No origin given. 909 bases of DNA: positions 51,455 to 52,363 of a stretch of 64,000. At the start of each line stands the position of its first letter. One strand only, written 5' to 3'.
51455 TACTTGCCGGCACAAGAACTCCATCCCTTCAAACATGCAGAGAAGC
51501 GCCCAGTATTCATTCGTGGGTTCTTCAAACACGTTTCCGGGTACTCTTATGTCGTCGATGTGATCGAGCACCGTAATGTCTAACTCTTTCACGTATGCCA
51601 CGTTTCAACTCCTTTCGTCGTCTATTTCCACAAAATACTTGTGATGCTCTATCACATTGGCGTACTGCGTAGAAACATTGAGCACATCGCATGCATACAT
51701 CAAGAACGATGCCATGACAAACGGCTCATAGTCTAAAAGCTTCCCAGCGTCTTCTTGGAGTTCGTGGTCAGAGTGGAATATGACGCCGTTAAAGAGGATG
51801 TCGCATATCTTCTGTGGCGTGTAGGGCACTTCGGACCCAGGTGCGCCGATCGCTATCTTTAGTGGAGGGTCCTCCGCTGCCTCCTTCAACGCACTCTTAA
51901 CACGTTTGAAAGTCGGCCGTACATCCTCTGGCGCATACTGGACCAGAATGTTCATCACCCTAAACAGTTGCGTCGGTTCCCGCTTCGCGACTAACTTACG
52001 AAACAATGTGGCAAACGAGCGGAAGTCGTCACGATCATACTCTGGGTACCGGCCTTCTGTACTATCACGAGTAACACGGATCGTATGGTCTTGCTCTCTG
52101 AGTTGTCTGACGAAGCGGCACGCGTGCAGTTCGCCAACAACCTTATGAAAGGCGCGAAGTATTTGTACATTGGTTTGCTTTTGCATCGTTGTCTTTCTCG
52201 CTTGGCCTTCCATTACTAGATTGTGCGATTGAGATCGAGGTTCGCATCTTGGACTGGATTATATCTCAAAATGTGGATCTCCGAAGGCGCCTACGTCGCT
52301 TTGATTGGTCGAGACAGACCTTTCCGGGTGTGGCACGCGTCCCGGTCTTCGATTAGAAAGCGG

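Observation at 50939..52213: Tight two-gene cassette of unrecognisable proteins immediately downstream of an MmeI-like RM enzyme: a candidate new defense module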

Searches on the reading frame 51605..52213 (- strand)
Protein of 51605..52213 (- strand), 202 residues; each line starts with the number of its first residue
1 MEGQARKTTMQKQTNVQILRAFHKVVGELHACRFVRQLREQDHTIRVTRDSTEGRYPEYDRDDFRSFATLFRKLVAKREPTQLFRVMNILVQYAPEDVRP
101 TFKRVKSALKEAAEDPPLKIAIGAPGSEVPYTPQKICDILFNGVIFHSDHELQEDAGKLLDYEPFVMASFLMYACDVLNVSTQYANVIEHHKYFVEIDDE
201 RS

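Call 3: search_protein_families(library=pfam, proteins=[window:51605-52213:-], max_evalue=1)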
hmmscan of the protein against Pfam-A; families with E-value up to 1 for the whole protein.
window:51605-52213:- (202 aa): 1 family
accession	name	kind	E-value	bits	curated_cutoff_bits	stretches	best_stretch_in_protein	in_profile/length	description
PF12363.14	Phage_TAC_12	-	0.047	14.6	26.2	1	76-115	46-83/111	Phage tail assembly chaperone protein, TAC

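Call 4: search_protein_families(library=padloc, proteins=[window:51605-52213:-], max_evalue=1)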
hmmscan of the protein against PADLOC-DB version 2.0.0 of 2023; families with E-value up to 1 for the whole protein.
window:51605-52213:- (202 aa): 0 families

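Call 5: search_protein_families(library=ncbifam, proteins=[window:51605-52213:-], max_evalue=1)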
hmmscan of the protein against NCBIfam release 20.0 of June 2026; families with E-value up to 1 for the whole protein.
window:51605-52213:- (202 aa): 0 families

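Call 6: search_protein_families(library=phrogs, proteins=[window:51605-52213:-], max_evalue=1)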
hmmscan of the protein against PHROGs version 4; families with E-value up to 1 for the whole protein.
window:51605-52213:- (202 aa): 0 families

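Call 8: find_homologous_proteins(query=window:51605-52213:-, max_evalue=0.01)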
Query window:51605-52213:- (202 aa): 11 proteins with E <= 0.01 among 71 candidates.
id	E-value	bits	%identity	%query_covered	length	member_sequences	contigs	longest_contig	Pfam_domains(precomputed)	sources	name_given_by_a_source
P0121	2.6e-125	433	100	96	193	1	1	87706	-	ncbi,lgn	-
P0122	2.9e-69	251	56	96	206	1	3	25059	-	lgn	-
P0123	8.7e-69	249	58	92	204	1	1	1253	-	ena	-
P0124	9.3e-69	249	61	87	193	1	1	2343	-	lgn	-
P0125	1.2e-68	249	61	88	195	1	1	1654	-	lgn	-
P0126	2.6e-67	244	60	87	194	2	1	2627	-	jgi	jgi:hypothetical protein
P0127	1.4e-65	239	59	87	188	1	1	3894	-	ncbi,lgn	-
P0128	2.0e-63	232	59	86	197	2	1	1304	-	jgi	jgi:hypothetical protein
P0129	1.6e-61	225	57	84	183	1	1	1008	-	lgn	-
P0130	4.0e-47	178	49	84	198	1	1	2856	-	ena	-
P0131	4.6e-44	169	46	91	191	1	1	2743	-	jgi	jgi:hypothetical protein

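Call 10: find_encoding_contigs(protein=P0122, flank=8000, max_places=4)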
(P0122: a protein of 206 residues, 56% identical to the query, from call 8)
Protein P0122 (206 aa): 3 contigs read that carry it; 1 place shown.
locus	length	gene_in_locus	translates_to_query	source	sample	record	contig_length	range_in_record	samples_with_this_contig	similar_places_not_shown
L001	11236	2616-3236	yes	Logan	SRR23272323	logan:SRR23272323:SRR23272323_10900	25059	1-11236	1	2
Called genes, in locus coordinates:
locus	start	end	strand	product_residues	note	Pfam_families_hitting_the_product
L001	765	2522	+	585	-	PF01048:PNP_UDP_1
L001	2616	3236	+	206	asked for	-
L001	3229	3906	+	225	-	-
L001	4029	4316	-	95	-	PF02656:DUF202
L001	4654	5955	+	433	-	PF00174:Oxidored_molyb, PF03404:Mo-co_dimer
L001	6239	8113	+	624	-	PF13403:Hint_2 (faint), PF07591:PT-HINT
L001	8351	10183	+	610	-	PF07591:PT-HINT, PF13403:Hint_2 (faint)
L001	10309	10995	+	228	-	PF05685:Uma2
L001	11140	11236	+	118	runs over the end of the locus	-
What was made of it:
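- L001 carries PT-HINT polymorphic toxin genes a few kb away (call 10).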

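Call 15: find_homologous_proteins(query=A2, max_evalue=0.01)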
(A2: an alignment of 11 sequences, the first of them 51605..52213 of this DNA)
Query A2 (11 sequences) (202 aa, profile of the alignment): 34 proteins with E <= 0.01 among 7593 candidates.
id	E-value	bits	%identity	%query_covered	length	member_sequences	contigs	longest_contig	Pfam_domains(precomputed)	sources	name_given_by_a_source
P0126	1.8e-102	359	60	87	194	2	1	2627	-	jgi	jgi:hypothetical protein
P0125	4.5e-102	357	61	88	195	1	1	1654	-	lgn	-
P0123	1.2e-100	353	58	92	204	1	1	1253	-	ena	-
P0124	4.0e-100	351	61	87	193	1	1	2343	-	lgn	-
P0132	5.7e-99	347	57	92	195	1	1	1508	-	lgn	-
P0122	1.6e-98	346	56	96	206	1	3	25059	-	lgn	-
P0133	4.5e-98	344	56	87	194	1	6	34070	-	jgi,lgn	jgi:hypothetical protein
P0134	1.8e-97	342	57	87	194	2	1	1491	-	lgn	-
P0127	3.1e-97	342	59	87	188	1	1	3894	-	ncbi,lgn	-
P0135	7.4e-96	337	58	92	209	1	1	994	-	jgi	jgi:hypothetical protein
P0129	1.8e-95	336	57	84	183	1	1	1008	-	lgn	-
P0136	2.4e-95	335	59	88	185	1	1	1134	-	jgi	-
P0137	6.0e-95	334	57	89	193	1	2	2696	-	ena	-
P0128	5.0e-94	331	59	86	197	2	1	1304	-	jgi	jgi:hypothetical protein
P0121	8.8e-94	330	100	96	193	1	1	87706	-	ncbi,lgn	-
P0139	9.9e-93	327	53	87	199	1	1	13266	-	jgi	jgi:hypothetical protein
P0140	1.1e-88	314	56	87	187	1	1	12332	-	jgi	jgi:hypothetical protein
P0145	2.3e-58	215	44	85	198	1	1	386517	-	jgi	jgi:hypothetical protein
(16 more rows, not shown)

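Call 19: find_encoding_contigs(protein=P0145, flank=8000, max_places=3)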
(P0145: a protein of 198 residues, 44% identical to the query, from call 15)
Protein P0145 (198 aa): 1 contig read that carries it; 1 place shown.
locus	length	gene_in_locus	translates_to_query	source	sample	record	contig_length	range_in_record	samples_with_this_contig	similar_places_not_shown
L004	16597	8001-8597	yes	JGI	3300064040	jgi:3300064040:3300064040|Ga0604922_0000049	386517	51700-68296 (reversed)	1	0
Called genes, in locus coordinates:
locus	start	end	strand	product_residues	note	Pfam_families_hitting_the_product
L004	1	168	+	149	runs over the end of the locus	-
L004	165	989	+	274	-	PF12705:PDDEXK_1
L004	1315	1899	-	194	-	-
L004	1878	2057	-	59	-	-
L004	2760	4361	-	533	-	PF00041:fn3 (weak)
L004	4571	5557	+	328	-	-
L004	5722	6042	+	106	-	-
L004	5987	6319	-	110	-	-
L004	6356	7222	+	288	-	-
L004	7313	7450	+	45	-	-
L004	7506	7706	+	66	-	-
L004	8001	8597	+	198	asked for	-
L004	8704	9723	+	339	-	PF04326:SLFN_AlbA_2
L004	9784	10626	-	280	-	-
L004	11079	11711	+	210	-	-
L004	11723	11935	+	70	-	-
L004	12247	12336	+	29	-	-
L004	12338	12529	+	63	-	-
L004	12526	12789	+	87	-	-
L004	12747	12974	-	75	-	-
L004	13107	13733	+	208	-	-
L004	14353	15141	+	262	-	-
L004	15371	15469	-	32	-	-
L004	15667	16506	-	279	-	PF01582:TIR, PF13676:TIR_2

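Call 20: find_encoding_contigs(protein=P0133, flank=8000, max_places=3)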
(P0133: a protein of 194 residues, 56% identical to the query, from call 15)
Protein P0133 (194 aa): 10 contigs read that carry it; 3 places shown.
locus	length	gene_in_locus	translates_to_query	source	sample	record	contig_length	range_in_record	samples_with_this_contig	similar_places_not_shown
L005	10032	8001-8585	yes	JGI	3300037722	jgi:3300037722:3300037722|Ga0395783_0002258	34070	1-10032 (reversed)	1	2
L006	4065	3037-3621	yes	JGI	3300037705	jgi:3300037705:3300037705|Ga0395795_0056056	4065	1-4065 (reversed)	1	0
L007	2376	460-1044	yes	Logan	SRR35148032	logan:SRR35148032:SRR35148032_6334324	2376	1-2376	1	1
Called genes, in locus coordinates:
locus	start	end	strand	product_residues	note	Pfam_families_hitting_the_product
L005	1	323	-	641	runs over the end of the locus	PF00012:HSP70, PF06723:MreB_Mbl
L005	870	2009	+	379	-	PF01817:CM_2, PF00800:PDT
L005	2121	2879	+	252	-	PF00121:TIM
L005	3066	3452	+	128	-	PF03840:SecG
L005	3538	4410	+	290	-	PF03755:YicC-like_N, PF08340:YicC-like_C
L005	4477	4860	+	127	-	PF13366:PDDEXK_3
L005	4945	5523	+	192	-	PF00625:Guanylate_kin, PF13191:AAA_16 (weak), PF13401:AAA_22 (weak), PF13671:AAA_33 (weak)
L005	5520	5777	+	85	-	PF01192:RNA_pol_Rpb6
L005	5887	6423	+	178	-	PF02441:Flavoprotein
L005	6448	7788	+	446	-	PF00037:Fer4 (faint), PF12797:Fer4_2 (faint), PF12838:Fer4_7, PF13183:Fer4_8, PF13187:Fer4_9 (weak), PF13484:Fer4_16 (weak), PF13534:Fer4_17, PF02754:CCG, +3 more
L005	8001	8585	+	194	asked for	-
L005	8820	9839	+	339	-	-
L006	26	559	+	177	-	PF00625:Guanylate_kin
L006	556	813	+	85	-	PF01192:RNA_pol_Rpb6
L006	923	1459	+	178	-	PF02441:Flavoprotein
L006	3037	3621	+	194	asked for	-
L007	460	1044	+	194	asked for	-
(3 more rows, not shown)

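Call 26: predict_structure(alignment_id=A4)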
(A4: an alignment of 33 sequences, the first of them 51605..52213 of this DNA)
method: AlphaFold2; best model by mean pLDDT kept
length: 202 residues; sequences in the alignment: 33
mean_pLDDT: 93.4   pTM: 0.87
mean pLDDT of the five models: 93.4, 92.9, 92.8, 91.9, 91.1
residues with pLDDT >= 90: 178; 70-90: 18; 50-70: 6; < 50: 0
segments of 3 or more residues with pLDDT < 50: none
pLDDT, mean of each block of 10 residues (from residue 1): 88 95 98 96 92 92 96 97 98 95 97 96 96 96 90 93 94 97 96 71 60
secondary structure, 60 per line:
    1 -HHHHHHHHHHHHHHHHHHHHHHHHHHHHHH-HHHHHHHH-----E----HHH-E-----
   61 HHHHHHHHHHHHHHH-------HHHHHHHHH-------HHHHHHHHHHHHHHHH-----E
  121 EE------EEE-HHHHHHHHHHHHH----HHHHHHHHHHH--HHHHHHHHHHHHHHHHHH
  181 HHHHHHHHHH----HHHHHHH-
elements in order: H2-31 H33-40 H61-75 H83-91 H99-114 E120-122 E129-131 H133-145 H150-160 H163-190 H195-201

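Call 34: search_protein_families(library=pfam, alignment_id=A4, max_evalue=10)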
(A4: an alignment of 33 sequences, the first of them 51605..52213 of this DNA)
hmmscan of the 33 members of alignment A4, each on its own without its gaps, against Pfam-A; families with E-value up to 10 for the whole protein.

A. member 1, window:51605-52213:- (202 aa): 1 family
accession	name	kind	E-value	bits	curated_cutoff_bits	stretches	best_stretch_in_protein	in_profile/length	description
PF12363.14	Phage_TAC_12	-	0.047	14.6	26.2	1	76-115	46-83/111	Phage tail assembly chaperone protein, TAC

B. families by the number of members that match (of 33 scanned): 15 families
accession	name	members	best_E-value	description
PF17021.10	Mei5_like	1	0.039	Putative double-strand recombination repair-like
PF10731.15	Anophelin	1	0.042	Thrombin inhibitor from mosquito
PF12363.14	Phage_TAC_12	1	0.047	Phage tail assembly chaperone protein, TAC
PF00778.23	DIX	1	0.055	DIX domain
PF14024.11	DUF4240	1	0.064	Protein of unknown function (DUF4240)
PF00494.24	SQS_PSY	1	0.07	Squalene/phytoene synthase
PF02192.22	PI3K_p85B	1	0.083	PI3-kinase family, p85-binding domain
PF00993.25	MHC_II_alpha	1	0.11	Class II histocompatibility antigen, alpha domain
PF09079.17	Cdc6_C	1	0.12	CDC6, C terminal winged helix domain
PF11527.13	ARL2_Bind_BART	1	0.15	The ARF-like 2 binding protein BART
PF00233.25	PDEase_I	1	0.15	3'5'-cyclic nucleotide phosphodiesterase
PF10254.14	Pacs-1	1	0.2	PACS-1 cytosolic sorting protein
PF01340.26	MetJ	1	0.21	Met Apo-repressor, MetJ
PF21428.2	Gp7_helical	1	0.24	Baseplate wedge protein gp7, helical domain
PF23078.2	HTH_CHD6-9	1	1.9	Chromodomain-helicase-DNA-binding protein 6-9, tri-helical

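Call 37: search_solved_structures(query=A4, max_evalue=10, show_alignments=3)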
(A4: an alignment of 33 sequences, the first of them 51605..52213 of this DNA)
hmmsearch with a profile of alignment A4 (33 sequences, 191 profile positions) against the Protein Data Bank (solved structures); distinct sequences matched with E-value up to 10: 4.
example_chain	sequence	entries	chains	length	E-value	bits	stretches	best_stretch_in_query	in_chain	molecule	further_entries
6cn2_A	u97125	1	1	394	0.31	13.7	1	9-65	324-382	Phosphatidylinositol-4-phosphate 5-kinase, type I, alpha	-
6cn3_A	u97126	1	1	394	0.31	13.7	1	9-65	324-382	Phosphatidylinositol-4-phosphate 5-kinase, type I, alpha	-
4tz7_A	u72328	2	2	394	0.31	13.7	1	9-65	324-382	Phosphatidylinositol-4-phosphate 5-kinase, type I, alpha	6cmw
5e3s_A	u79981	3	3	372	0.56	12.9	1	9-64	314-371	Phosphatidylinositol-4-phosphate 5-kinase, type I, alpha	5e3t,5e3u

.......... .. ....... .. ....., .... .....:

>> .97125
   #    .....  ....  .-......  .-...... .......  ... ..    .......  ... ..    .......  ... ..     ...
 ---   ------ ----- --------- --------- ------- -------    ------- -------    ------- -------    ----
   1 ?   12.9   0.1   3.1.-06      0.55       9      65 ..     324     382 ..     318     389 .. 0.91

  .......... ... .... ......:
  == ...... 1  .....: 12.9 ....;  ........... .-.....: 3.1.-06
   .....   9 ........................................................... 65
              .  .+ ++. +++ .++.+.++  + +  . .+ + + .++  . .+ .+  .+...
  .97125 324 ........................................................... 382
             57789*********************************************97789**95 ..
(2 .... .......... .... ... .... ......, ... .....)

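Call 40: find_related_loci(query=A4, collection=viral_contigs, flank=10000)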
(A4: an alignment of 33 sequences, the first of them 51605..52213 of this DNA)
Query A4 (202 aa) in viral_contigs; peptide patterns used: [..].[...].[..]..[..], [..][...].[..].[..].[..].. (x = any residue, [..] = any of these).
150 stretches matched a pattern, but none encodes a relative of the query by tblastn (E <= 1e-3).

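Call 45: search_protein_families(library=pfam, alignment_id=A5, max_evalue=0.00001)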
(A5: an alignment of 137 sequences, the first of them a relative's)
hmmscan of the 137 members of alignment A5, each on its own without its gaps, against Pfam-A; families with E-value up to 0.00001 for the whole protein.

A. member 1, L001:765-2519:+ (585 aa): 1 family
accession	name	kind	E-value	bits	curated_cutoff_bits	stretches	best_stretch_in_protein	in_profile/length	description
PF01048.26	PNP_UDP_1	-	1.6e-13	51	25.1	1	342-566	3-221/233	Phosphorylase superfamily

B. families by the number of members that match (of 137 scanned): 137 families (the first 25 are shown)
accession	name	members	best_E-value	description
PF00270.35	DEAD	4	5.9e-53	DEAD/DEAH box helicase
PF00271.37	Helicase_C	4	4.7e-33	Helicase conserved C-terminal domain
PF04851.21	ResIII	4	1.4e-10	Type III restriction enzyme, res subunit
PF00589.27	Phage_integrase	3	2.6e-26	Phage integrase family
PF00005.33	ABC_tran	2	8.2e-36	ABC transporter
PF14355.11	Abi_C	2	2.3e-20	Abortive infection C-terminus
PF09369.15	MZB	2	2.6e-20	MrfA Zn-binding domain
PF13649.12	Methyltransf_25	2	8.3e-18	Methyltransferase domain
PF08241.18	Methyltransf_11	2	1.3e-15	Methyltransferase domain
PF01844.29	HNH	2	4.5e-13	HNH endonuclease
PF22982.3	WHD_HRQ1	2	8.4e-12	ATP-dependent helicase HRQ1, winged helix domain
PF13489.12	Methyltransf_23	2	4.3e-09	Methyltransferase domain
PF08242.18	Methyltransf_12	2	2e-07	Methyltransferase domain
PF00012.26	HSP70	1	1.8e-261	Hsp70 protein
PF01654.22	Cyt_bd_oxida_I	1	9.5e-152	Cytochrome bd terminal oxidase subunit I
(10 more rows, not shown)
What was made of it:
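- Many ORF220 neighbours are housekeeping genes (call 45). Many neighbours of homologues are housekeeping genes (call 45).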

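Call 46: search_protein_families(library=padloc, alignment_id=A5, max_evalue=0.00001)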
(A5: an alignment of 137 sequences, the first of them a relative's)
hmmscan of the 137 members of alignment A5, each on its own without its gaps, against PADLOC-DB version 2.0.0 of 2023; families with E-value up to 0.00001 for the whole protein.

A. member 1, L001:765-2519:+ (585 aa): 2 families
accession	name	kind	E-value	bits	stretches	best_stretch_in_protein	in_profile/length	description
PDLC00759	Effector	-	2.2e-16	57.5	2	497-567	421-491/506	PN-superfamily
PDLC04726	PDC-M60C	-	1.5e-15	55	1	391-576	200-400/407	-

B. families by the number of members that match (of 137 scanned): 188 families (the first 25 are shown)
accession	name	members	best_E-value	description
PDLC04140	mad8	4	6.4e-10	mads_8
PDLC03960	SngC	3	8e-41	-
PDLC02503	BrxHI|BrxHII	3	2.9e-40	BrxHI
PDLC00037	DruE3|DruE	3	2.3e-34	SNF2 family N-terminal domain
PDLC00036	DruE3|DruE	3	3.7e-32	SNF2 family N-terminal domain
PDLC00035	DruE3|DruE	3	1.9e-30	SNF2 family N-terminal domain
PDLC02501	BrxHI|BrxHII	3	4.4e-27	BrxHI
PDLC03928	PsyrT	3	7.1e-26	-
PDLC02897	DpdJ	3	6.5e-24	DpdJ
PDLC02864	DpdF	3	1.3e-21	DpdF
PDLC02861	DpdF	3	1e-20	DpdF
PDLC02870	DpdF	3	1.7e-18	DpdF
PDLC04134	mad2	3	5.5e-18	mads_2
PDLC02865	DpdF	3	3.8e-14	DpdF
PDLC02872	DpdF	3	2.3e-13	DpdF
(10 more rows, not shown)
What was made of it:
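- The gene upstream of the L001 pair matches a PADLOC candidate effector (PNP; PDC-M60C) (call 46).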

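Call 47: find_related_loci(query=A4, collection=metagenome_contigs, flank=6000)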
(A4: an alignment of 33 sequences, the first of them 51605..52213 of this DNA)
Query A4 (202 aa) in metagenome_contigs; peptide patterns used: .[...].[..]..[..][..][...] (x = any residue, [..] = any of these).
273 stretches matched a pattern; 2 encode a relative of the query (tblastn E <= 1e-3); 2 distinct loci.
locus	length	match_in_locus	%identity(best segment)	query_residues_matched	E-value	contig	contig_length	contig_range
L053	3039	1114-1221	58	57-92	1e-11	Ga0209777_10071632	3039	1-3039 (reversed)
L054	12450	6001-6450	28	2-149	3e-9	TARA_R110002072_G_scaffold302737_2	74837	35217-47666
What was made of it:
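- Tried and rejected: The metagenome scan for ORF202 found only two weak loci (call 47).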

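Call 48: find_encoding_contigs(protein=P0139, flank=6000, max_places=2)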
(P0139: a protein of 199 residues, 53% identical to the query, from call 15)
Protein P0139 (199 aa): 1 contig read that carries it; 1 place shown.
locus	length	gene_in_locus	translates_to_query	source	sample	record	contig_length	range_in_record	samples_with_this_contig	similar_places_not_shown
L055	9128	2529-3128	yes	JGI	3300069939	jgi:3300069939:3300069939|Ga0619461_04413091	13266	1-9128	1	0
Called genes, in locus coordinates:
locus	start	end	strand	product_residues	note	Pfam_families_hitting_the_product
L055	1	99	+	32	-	?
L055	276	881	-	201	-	PF04828:GFA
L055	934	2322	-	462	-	PF06863:DUF1254, PF06742:DUF1214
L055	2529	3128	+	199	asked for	-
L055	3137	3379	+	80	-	-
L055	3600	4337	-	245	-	PF01258:zf-dskA_traR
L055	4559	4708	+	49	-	-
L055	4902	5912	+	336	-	PF13519:VWA_2 (weak)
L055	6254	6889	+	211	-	PF14681:UPRTase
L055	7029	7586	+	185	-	PF00156:Pribosyltran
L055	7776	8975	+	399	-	-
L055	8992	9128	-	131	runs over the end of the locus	PF00383:dCMP_cyt_deam_1, PF08211:dCMP_cyt_deam_2, PF26947:CDL (weak)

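Call 49: find_encoding_contigs(protein=P0140, flank=6000, max_places=2)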
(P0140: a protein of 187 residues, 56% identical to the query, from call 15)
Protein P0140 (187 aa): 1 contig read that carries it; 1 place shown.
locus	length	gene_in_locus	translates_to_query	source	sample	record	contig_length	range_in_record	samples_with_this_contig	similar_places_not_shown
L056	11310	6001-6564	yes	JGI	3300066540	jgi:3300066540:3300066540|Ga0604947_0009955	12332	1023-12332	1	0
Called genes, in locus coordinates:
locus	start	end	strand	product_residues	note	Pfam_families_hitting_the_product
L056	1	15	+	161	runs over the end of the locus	-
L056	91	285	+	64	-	-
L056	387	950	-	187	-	-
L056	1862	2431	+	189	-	PF05974:DUF892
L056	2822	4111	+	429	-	PF01566:Nramp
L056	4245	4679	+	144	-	PF13358:DDE_3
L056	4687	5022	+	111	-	PF08388:GIIM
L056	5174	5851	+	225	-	-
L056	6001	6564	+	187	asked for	-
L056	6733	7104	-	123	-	-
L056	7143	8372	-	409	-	-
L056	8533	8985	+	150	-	-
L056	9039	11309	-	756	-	?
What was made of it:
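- The pair follows a DtxR/MntR gene, and one ORF202 relative lies near Nramp and DUF892 genes (calls 3, 49). In L056 a transposase and a group II intron maturase separate Nramp from the ORF202 relative (call 49).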

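Call 53: search_protein_families(library=pfam, proteins=[L004:8704-9720:+, L005:8820-9836:+, L056:5174-5848:+, L056:6736-7104:-, L055:3137-3376:+, L054:5770-6621:+], max_evalue=0.01)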
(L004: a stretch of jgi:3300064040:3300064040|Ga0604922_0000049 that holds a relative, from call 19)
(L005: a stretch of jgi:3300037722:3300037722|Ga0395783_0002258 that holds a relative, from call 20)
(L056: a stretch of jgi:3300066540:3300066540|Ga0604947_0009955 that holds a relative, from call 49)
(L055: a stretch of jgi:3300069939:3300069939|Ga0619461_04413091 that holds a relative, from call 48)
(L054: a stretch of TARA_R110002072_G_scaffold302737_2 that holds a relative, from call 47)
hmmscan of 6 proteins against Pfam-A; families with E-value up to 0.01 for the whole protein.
L004:8704-9720:+ (339 aa): 1 family
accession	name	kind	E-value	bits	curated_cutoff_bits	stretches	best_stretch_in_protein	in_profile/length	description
PF04326.19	SLFN_AlbA_2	-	5.4e-11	43.5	25.3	1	36-170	1-115/118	Schlafen, AlbA_2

L005:8820-9836:+ (339 aa): 0 families

L056:5174-5848:+ (225 aa): 0 families

L056:6736-7104:- (123 aa): 0 families

L055:3137-3376:+ (80 aa): 0 families

L054:5770-6621:+ (284 aa): 0 families

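Call 63: search_dna_similar(query=window:51605-52213:-, collection=plasmids, mode=protein, max_evalue=0.001)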
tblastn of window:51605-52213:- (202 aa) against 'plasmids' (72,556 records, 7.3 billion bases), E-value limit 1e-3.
No match.

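Call 64: search_dna_similar(query=window:51605-52213:-, collection=phages, mode=protein, max_evalue=0.001)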
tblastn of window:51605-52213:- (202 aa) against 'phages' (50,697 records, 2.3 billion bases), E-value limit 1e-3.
No match.

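Call 65: search_protein_representatives(alignment_id=A4)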
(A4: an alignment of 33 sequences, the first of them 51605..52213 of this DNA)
Query: 33 sequences, 191 profile positions. Proteins with E-value up to 0.001 (for the whole library): 850; up to 1e-10: 208; up to 1e-30: 24. The best 150 are listed.
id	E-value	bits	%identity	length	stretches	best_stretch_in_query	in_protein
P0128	7.3e-83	293.1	-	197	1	2-189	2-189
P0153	4.2e-64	231.9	-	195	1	2-185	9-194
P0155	1.2e-63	230.4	-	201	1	3-188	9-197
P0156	1.8e-62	226.6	-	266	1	3-183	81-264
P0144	1.1e-60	220.8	-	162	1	32-189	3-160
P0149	5.3e-59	215.2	-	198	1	2-186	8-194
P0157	1.4e-57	210.6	-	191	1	1-177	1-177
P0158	1.4e-54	200.8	-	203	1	2-186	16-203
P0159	2.9e-53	196.5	-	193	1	2-185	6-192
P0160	7.3e-53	195.2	-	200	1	2-184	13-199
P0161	4.8e-49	182.8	-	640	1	4-183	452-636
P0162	4.3e-48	179.6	-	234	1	2-182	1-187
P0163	2.4e-42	160.9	-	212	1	2-187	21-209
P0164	1.4e-40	155.1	-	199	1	1-189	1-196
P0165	2.7e-38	147.7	-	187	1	3-186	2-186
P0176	2.2e-29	118.6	-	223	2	3-121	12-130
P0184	1.6e-24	102.8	-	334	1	3-184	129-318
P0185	5.1e-24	101.1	-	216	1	2-180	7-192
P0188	1.7e-23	99.4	-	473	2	2-121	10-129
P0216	1.1e-17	80.4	-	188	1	1-180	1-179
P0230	1.2e-15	73.8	-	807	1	2-178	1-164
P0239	8.7e-15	71.0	-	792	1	3-183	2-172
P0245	1.8e-14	70.0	-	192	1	2-179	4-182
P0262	1.4e-13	67.1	-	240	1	4-180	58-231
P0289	1.3e-12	64.0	-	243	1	5-148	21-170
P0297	1.7e-12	63.5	-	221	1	2-66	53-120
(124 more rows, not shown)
